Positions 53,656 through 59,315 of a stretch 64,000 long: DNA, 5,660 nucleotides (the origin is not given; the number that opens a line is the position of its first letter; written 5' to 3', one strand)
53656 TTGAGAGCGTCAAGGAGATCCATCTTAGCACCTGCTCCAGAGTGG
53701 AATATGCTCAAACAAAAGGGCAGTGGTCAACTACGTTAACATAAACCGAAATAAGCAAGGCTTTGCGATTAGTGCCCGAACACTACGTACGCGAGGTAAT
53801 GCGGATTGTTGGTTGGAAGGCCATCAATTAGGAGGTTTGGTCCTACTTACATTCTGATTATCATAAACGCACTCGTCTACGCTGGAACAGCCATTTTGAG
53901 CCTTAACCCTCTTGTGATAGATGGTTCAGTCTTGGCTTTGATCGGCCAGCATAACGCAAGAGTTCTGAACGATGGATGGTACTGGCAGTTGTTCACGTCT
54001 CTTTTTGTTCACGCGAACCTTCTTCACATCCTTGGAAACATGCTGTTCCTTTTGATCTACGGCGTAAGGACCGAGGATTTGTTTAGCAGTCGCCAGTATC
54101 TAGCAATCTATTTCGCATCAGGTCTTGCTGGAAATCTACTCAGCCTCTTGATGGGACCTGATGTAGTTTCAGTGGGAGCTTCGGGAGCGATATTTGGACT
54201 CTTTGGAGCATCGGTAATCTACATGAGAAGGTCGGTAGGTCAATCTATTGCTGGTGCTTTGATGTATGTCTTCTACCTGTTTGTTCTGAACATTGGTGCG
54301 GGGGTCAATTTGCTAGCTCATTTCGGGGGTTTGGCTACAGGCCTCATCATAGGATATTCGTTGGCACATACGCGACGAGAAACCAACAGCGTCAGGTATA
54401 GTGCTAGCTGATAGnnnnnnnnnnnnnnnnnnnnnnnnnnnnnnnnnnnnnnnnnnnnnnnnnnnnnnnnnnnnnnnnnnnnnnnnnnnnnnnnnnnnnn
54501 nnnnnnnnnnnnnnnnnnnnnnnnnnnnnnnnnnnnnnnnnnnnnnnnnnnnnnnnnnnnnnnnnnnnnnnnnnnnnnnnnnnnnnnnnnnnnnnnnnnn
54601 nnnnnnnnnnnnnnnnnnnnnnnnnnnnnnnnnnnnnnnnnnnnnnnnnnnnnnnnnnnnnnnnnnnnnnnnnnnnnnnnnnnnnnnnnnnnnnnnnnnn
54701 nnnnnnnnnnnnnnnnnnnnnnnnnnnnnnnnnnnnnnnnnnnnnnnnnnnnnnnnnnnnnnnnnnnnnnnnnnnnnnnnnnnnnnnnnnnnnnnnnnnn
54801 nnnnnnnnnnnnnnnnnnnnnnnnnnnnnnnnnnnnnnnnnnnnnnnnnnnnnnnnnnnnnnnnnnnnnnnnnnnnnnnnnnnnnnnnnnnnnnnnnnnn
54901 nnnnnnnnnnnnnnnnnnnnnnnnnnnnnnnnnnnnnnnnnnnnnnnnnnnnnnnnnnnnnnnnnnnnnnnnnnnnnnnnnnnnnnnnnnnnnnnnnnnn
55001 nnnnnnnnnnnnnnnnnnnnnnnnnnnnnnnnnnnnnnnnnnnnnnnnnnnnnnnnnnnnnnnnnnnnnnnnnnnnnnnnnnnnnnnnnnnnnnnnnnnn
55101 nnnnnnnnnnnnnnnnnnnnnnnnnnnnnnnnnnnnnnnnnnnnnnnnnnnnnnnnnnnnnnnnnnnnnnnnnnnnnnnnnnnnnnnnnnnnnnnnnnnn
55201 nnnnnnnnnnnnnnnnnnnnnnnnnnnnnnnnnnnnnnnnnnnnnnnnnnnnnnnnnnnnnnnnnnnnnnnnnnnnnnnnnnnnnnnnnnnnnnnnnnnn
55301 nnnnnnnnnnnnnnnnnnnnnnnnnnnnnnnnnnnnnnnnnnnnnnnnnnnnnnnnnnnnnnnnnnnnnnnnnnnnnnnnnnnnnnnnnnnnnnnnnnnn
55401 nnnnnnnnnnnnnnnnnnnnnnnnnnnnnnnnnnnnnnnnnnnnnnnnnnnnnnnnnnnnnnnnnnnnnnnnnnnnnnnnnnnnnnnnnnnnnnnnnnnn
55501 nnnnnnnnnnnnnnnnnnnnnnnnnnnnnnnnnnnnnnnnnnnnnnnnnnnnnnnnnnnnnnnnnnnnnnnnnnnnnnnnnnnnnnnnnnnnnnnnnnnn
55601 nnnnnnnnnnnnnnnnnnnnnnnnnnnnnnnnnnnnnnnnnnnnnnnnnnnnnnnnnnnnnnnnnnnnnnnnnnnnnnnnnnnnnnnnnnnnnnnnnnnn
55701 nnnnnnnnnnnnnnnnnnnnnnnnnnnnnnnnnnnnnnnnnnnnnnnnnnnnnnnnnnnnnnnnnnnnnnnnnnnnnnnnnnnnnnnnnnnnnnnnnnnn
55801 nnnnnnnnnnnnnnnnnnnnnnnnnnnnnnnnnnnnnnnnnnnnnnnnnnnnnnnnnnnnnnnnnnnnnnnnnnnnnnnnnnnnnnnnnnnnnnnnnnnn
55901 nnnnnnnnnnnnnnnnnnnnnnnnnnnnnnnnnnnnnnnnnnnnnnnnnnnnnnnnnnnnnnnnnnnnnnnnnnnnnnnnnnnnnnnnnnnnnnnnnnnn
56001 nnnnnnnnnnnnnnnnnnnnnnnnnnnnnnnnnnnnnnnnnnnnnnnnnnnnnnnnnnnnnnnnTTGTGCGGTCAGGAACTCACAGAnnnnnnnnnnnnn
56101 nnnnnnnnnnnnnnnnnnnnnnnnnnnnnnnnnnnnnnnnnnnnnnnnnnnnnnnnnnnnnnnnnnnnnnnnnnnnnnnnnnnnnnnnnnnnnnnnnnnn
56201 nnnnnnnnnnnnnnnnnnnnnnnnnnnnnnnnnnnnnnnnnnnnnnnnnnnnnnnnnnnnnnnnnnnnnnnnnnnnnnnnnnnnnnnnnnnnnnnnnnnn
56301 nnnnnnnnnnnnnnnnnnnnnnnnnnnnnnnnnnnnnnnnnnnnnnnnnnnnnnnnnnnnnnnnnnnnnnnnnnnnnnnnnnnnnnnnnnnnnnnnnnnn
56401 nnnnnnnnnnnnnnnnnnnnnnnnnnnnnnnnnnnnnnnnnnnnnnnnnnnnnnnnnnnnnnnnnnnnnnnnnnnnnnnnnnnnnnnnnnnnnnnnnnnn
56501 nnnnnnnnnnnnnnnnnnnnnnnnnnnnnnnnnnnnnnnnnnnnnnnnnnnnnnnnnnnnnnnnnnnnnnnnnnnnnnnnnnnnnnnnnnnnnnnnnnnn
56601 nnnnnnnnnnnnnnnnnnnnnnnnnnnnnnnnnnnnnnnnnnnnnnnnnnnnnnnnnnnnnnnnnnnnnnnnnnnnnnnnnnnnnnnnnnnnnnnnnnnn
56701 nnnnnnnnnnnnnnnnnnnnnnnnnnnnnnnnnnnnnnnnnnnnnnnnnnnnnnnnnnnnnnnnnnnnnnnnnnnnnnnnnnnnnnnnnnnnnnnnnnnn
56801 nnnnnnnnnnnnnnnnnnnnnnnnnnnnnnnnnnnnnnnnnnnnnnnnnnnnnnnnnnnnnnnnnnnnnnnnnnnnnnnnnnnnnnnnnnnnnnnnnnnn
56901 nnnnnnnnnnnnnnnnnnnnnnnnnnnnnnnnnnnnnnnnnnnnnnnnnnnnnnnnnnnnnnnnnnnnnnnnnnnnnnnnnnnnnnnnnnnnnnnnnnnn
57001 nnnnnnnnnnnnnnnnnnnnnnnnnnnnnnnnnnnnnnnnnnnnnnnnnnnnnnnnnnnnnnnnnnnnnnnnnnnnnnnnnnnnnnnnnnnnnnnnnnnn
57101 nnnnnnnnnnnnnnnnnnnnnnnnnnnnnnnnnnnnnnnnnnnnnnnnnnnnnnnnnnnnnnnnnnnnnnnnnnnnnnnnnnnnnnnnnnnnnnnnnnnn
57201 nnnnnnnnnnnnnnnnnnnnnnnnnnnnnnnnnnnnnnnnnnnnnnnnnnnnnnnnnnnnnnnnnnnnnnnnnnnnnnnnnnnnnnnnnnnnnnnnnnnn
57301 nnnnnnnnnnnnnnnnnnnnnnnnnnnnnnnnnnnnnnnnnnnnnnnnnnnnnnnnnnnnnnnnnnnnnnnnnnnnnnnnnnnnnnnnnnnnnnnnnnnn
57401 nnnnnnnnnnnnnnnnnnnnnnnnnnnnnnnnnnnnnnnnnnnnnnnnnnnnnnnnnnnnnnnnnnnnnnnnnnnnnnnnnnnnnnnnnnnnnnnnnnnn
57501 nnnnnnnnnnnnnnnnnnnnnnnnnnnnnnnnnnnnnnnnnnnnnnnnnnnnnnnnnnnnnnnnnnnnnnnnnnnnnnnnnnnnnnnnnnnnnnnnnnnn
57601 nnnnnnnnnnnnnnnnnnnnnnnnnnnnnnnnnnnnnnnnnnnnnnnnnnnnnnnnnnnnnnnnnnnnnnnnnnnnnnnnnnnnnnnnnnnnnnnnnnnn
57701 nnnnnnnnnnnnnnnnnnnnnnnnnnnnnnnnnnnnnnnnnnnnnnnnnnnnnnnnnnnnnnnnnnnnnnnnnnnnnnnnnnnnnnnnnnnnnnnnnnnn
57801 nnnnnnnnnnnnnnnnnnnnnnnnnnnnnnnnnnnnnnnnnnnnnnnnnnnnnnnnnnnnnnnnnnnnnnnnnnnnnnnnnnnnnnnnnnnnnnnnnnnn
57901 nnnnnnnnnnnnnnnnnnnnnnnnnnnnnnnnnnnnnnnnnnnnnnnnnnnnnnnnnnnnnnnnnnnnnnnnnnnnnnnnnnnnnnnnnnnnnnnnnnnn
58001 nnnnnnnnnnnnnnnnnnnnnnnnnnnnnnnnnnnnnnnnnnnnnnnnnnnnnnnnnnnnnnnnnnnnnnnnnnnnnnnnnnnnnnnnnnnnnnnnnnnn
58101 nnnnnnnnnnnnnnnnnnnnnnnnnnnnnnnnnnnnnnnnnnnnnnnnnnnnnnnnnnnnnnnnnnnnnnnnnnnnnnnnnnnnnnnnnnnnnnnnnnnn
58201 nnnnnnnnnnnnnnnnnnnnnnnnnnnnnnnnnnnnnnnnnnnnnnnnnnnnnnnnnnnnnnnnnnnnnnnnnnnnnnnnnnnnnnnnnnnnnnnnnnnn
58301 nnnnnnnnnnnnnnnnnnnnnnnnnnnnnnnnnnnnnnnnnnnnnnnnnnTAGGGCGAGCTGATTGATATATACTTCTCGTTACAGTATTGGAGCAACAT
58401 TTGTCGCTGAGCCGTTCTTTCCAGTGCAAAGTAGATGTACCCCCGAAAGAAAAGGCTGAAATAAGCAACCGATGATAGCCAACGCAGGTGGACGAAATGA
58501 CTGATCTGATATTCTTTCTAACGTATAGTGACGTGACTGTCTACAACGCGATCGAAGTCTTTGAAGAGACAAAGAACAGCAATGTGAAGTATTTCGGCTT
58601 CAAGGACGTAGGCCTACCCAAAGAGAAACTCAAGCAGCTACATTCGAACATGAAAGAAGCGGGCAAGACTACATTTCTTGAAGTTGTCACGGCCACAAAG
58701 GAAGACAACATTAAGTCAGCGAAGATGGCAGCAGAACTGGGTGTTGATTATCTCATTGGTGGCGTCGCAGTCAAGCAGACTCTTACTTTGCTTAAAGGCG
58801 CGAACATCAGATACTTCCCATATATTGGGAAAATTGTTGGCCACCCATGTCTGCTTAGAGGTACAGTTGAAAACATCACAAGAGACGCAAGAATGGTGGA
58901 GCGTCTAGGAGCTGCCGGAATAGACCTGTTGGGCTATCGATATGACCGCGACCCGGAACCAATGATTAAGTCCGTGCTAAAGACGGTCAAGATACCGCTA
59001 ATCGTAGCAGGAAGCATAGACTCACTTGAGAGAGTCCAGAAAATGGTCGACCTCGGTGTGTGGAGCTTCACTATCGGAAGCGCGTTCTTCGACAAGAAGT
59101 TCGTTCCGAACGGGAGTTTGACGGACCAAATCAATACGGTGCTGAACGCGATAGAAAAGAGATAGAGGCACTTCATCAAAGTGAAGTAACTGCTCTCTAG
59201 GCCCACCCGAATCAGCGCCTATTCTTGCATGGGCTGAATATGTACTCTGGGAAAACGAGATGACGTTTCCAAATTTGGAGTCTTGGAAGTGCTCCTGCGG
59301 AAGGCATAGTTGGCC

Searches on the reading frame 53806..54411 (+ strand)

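Call 39: search_protein_families(library=pfam, proteins=[window:53806-54411:+], max_evalue=0.001)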
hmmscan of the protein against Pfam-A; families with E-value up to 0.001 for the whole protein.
window:53806-54411:+ (201 aa): 2 families
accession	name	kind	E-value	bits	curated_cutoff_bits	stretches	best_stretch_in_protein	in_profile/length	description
PF01694.28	Rhomboid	-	1.4e-28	100.3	22.6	1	59-186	4-140/143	Rhomboid domain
PF08551.15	DUF1751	-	0.00018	22.5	22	1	58-115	7-64/99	Eukaryotic integral membrane protein (DUF1751)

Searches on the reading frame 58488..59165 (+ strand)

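Call 39: search_protein_families(library=pfam, proteins=[window:58488-59165:+], max_evalue=0.001)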
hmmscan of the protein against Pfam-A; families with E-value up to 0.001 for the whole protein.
window:58488-59165:+ (225 aa): 2 families
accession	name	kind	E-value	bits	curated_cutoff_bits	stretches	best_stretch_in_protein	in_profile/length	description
PF00977.27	His_biosynth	-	2.4e-05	24.4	23.6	1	157-203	62-108/228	Histidine biosynthesis protein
PF04131.20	NanE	-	4.1e-05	23.3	27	0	144-200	117-176/192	Putative N-acetylmannosamine-6-phosphate epimerase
